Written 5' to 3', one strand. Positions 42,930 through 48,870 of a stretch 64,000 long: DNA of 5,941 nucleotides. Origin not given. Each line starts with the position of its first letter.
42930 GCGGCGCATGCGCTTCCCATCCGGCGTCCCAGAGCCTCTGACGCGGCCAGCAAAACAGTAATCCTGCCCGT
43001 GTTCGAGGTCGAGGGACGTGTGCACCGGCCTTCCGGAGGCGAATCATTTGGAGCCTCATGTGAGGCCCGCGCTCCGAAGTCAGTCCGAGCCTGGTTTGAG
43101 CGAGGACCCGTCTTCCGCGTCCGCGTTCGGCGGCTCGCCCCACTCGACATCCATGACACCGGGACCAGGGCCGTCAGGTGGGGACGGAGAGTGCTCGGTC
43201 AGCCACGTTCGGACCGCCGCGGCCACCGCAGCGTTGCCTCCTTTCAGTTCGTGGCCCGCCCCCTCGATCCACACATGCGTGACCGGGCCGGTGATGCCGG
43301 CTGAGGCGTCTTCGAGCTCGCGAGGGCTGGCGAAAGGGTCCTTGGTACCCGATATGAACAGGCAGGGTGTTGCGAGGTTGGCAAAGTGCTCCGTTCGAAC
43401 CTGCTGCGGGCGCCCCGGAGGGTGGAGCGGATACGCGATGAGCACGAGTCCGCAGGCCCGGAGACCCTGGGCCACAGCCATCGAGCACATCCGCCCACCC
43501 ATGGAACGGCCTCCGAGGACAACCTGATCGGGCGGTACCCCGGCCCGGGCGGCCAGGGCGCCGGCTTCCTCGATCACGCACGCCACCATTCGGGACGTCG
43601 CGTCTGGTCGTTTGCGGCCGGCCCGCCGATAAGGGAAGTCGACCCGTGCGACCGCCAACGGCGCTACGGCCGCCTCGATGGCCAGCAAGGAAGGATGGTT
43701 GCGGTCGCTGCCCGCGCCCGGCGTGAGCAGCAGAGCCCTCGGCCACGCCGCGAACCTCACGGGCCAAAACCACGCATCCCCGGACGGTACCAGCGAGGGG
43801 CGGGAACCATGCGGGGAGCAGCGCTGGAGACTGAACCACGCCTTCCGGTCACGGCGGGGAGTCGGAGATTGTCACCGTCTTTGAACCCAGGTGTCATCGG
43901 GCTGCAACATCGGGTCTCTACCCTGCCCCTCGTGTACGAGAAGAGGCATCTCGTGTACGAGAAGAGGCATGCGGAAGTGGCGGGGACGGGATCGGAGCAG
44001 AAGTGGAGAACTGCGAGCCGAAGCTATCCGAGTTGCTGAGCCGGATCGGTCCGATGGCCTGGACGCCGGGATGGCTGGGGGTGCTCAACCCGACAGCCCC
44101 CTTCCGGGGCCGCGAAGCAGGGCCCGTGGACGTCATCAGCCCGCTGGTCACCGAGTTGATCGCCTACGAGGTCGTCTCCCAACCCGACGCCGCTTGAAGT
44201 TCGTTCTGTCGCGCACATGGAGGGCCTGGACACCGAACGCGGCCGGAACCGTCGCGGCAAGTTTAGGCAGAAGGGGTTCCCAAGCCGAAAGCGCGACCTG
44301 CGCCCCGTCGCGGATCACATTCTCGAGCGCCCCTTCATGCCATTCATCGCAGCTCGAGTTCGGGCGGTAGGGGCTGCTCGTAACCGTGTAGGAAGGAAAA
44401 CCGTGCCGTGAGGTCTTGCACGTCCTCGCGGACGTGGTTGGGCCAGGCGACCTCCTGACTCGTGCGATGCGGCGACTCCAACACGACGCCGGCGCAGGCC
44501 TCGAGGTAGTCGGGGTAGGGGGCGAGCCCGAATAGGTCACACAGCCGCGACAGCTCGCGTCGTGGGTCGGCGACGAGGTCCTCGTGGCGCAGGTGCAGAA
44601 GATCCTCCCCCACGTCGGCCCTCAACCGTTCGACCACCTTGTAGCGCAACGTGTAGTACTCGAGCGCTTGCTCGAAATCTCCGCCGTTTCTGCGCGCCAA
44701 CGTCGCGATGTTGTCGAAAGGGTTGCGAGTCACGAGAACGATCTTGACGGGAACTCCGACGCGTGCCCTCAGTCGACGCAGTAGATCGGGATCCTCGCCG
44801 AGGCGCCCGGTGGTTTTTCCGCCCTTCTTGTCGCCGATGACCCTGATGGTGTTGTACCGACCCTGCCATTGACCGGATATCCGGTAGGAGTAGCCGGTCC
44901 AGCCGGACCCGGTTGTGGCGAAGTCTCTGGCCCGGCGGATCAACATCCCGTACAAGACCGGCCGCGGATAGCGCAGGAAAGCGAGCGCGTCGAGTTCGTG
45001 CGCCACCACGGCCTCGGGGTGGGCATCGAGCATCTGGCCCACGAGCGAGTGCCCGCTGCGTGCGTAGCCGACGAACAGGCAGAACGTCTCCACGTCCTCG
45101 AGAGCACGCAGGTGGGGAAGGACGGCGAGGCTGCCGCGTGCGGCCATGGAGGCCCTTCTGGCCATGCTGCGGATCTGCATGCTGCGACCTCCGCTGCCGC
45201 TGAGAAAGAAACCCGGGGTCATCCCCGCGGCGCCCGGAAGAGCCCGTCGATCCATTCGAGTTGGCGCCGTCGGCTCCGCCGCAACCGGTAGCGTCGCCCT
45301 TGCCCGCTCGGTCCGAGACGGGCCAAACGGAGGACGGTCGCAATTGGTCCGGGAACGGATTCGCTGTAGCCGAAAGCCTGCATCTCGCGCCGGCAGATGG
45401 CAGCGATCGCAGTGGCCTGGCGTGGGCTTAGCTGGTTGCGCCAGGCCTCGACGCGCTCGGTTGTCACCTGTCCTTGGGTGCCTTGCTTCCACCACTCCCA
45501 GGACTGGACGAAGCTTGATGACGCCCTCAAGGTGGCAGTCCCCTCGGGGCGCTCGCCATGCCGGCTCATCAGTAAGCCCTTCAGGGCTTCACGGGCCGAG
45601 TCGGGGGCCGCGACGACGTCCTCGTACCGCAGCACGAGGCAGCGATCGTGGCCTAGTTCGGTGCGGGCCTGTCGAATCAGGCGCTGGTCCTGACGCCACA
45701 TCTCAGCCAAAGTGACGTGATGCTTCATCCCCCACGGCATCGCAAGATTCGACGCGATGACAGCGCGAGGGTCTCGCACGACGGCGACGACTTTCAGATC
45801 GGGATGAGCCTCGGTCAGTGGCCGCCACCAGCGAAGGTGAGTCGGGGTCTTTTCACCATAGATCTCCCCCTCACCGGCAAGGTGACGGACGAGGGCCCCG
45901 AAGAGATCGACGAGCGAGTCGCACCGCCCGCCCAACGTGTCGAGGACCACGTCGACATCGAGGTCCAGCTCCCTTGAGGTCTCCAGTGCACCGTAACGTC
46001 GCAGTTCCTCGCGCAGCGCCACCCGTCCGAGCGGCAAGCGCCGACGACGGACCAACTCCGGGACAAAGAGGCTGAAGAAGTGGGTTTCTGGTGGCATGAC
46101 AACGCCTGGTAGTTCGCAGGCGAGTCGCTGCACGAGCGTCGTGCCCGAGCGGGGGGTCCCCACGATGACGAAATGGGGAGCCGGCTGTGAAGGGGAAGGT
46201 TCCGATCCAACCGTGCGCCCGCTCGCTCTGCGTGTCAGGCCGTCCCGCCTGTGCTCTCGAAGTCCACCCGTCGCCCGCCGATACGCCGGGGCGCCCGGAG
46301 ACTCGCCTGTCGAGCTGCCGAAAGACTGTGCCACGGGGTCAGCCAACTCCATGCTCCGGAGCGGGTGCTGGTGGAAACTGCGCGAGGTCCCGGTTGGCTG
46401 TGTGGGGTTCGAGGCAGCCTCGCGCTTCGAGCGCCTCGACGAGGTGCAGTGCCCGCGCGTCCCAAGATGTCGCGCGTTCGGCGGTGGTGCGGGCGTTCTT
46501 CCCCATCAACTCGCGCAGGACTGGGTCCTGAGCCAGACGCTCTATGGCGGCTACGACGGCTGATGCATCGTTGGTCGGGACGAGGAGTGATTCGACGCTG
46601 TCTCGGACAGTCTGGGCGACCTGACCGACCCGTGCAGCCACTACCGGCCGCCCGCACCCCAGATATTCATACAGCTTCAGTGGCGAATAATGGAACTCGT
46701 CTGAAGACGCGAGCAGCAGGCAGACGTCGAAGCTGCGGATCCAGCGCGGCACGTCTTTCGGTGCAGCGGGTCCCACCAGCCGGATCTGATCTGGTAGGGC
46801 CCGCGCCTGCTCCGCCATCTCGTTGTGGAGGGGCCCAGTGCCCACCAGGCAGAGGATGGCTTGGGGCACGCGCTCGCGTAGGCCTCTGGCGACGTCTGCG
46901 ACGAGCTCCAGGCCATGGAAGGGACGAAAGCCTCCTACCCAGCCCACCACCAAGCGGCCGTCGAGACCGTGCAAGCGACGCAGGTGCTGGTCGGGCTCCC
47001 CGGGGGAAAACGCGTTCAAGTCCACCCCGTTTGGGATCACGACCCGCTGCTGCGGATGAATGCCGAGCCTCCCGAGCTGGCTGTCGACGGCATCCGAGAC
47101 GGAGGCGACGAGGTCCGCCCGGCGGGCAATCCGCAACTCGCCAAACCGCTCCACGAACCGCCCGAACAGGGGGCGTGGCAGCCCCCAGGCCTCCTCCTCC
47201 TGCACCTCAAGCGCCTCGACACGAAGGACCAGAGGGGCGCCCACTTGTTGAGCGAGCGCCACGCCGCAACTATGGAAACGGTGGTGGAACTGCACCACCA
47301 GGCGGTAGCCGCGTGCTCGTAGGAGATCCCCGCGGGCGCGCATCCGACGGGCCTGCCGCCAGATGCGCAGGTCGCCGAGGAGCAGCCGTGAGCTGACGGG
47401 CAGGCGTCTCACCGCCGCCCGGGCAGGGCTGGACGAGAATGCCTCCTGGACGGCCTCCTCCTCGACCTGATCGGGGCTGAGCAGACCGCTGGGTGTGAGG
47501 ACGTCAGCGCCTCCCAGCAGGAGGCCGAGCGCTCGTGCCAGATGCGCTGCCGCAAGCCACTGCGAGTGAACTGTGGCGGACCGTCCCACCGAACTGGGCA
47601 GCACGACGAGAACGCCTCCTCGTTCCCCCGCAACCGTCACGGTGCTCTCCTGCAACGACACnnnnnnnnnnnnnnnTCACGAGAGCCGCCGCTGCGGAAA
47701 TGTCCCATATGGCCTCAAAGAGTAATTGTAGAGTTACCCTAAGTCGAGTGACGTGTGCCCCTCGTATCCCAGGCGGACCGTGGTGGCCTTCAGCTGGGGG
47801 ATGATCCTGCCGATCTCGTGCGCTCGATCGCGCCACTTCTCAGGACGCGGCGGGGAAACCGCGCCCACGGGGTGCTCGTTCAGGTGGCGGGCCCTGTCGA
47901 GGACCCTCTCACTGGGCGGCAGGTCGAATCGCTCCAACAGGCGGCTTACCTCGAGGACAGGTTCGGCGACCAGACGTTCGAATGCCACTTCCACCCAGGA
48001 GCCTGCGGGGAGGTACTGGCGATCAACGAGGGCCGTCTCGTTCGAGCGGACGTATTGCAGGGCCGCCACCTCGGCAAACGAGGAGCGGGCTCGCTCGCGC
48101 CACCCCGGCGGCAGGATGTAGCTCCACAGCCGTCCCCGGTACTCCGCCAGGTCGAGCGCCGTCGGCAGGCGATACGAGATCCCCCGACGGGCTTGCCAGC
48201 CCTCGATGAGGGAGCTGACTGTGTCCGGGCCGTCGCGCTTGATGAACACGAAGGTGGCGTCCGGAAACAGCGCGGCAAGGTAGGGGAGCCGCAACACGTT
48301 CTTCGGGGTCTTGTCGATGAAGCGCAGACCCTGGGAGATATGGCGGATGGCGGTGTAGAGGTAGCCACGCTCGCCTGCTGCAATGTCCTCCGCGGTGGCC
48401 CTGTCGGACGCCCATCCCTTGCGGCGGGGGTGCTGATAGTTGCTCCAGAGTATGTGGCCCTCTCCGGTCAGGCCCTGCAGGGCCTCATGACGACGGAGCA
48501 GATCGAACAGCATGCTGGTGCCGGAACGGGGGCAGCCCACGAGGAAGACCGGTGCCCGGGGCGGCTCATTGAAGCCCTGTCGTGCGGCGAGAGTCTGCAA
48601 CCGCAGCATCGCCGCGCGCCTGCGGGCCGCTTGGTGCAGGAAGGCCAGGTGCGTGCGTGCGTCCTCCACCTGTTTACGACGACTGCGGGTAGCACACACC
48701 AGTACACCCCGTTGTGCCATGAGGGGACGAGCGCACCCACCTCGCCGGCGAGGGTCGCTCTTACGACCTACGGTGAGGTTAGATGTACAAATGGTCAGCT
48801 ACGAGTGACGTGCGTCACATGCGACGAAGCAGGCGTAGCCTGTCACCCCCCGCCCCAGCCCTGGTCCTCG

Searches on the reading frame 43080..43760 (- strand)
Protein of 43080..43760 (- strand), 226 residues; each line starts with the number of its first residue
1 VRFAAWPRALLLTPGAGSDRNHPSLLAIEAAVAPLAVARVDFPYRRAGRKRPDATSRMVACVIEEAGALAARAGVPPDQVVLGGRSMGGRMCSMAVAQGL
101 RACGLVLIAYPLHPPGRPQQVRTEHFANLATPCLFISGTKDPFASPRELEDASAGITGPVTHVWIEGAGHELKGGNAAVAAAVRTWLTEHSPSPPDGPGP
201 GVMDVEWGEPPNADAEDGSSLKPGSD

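Call 28: search_protein_families(library=pfam, proteins=[window:43080-43760:-], max_evalue=0.00001)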
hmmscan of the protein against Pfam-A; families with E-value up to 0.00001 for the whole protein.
window:43080-43760:- (226 aa): 2 families
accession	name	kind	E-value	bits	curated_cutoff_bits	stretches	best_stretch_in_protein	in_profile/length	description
PF20408.4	Abhydrolase_11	-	9.6e-35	120.5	27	1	9-173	4-168/193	Alpha/beta hydrolase domain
PF08386.16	Abhydrolase_4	-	8.2e-06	26.3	21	0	117-189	21-93/103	TAP-like protein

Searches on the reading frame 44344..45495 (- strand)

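Call 28: search_protein_families(library=pfam, proteins=[window:44344-45495:-], max_evalue=0.00001)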
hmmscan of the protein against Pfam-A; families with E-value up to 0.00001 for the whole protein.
window:44344-45495:- (383 aa): 1 family
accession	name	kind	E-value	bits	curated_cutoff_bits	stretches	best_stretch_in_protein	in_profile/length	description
PF13469.12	Sulfotransfer_3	-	2.2e-12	48.2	27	1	251-327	126-214/216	Sulfotransferase family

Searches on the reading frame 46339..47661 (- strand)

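Call 28: search_protein_families(library=pfam, proteins=[window:46339-47661:-], max_evalue=0.00001)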
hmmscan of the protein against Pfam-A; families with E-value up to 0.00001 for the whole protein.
window:46339-47661:- (440 aa): 5 families
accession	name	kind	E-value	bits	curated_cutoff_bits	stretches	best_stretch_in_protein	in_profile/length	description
PF13692.12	Glyco_trans_1_4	-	5.2e-22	79.1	27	1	238-379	3-142/142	Glycosyl transferases group 1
PF00534.26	Glycos_transf_1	-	1.7e-18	67.2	26.4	1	234-392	13-171/172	Glycosyl transferases group 1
PF13524.12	Glyco_trans_1_2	-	2.9e-11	43.9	25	1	292-407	28-142/144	Glycosyl transferase-like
PF13439.12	Glyco_transf_4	-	5e-11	43.4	28.5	1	75-216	37-169/170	Glycosyltransferase Family 4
PF13579.12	Glyco_trans_4_4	-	1.2e-09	39.2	29.7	1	39-212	8-158/158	Glycosyl transferase 4-like domain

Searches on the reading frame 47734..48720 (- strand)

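Call 28: search_protein_families(library=pfam, proteins=[window:47734-48720:-], max_evalue=0.00001)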
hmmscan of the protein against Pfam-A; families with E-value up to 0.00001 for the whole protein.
window:47734-48720:- (328 aa): 1 family
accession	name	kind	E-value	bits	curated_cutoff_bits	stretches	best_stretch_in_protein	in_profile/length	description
PF13469.12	Sulfotransfer_3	-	1.1e-25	91.7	27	1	57-268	1-213/216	Sulfotransferase family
